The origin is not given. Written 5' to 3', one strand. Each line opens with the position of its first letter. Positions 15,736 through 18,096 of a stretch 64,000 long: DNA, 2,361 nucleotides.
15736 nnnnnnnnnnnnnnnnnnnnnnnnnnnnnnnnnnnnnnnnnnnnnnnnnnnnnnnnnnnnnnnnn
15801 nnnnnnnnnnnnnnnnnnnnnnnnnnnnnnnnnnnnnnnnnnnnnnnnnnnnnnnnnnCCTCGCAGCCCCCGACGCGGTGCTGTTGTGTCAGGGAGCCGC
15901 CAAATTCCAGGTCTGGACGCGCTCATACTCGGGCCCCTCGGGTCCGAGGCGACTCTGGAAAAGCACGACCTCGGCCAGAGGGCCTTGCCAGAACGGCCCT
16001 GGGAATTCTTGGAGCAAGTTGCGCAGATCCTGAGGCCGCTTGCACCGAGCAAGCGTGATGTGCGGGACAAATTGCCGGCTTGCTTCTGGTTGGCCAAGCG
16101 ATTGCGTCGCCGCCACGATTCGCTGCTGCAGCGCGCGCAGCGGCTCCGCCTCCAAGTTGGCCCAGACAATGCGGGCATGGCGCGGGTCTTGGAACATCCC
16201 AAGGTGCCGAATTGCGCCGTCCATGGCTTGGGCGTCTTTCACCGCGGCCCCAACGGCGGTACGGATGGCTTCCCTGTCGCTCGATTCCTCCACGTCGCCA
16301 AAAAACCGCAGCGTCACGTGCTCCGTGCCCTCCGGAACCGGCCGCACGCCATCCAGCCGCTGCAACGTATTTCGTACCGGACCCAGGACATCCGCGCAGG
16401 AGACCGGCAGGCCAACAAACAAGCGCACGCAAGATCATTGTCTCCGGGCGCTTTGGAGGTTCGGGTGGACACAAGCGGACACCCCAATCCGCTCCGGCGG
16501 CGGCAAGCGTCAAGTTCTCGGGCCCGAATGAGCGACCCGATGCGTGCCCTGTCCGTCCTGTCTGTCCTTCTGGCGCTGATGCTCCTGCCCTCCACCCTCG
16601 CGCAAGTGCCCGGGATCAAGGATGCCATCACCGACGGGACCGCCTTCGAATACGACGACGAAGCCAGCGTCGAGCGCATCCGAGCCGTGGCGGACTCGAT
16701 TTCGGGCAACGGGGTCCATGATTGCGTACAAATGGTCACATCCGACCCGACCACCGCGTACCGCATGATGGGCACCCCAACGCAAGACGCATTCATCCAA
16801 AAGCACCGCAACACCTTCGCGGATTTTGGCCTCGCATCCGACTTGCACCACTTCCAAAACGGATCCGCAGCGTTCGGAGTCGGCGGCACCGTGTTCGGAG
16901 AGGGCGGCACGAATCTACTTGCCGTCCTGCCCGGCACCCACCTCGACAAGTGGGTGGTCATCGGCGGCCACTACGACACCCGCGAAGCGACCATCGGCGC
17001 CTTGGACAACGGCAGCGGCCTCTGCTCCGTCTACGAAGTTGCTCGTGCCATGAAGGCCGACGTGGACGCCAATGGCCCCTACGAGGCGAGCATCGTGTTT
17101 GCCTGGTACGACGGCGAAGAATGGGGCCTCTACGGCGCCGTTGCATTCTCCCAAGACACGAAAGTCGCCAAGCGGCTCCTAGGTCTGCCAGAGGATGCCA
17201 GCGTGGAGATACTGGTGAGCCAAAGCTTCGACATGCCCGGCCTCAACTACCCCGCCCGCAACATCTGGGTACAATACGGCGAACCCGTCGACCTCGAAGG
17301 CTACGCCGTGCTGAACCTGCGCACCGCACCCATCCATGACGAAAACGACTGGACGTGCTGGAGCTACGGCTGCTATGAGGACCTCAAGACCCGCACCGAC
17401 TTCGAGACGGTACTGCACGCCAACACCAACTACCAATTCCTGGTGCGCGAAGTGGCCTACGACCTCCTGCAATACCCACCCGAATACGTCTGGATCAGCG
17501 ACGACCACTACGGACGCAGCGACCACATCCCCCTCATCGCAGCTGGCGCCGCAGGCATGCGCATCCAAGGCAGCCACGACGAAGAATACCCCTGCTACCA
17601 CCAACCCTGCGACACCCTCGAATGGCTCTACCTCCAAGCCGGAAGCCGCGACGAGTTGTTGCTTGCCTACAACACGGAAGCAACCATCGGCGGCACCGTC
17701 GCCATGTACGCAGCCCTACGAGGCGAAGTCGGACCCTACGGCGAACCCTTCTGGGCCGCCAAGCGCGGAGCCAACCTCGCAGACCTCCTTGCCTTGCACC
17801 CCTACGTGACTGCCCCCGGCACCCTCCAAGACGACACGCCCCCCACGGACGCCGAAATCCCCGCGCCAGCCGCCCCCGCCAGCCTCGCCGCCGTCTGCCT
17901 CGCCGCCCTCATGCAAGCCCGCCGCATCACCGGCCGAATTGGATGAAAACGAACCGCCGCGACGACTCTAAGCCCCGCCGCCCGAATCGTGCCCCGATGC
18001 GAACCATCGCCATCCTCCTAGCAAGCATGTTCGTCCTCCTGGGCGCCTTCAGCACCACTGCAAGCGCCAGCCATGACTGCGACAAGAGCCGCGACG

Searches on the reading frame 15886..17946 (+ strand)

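Call 21: search_protein_families(library=ncbifam, proteins=[window:15886-17946:+], max_evalue=0.00001)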
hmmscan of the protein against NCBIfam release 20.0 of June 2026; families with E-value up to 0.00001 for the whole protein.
window:15886-17946:+ (686 aa): 1 family
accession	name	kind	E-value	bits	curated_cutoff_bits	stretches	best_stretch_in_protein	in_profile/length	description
NF045908.1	AminopepLapALeg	equivalog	8.8e-07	28.1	600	1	356-422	206-270/396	aminopeptidase LapA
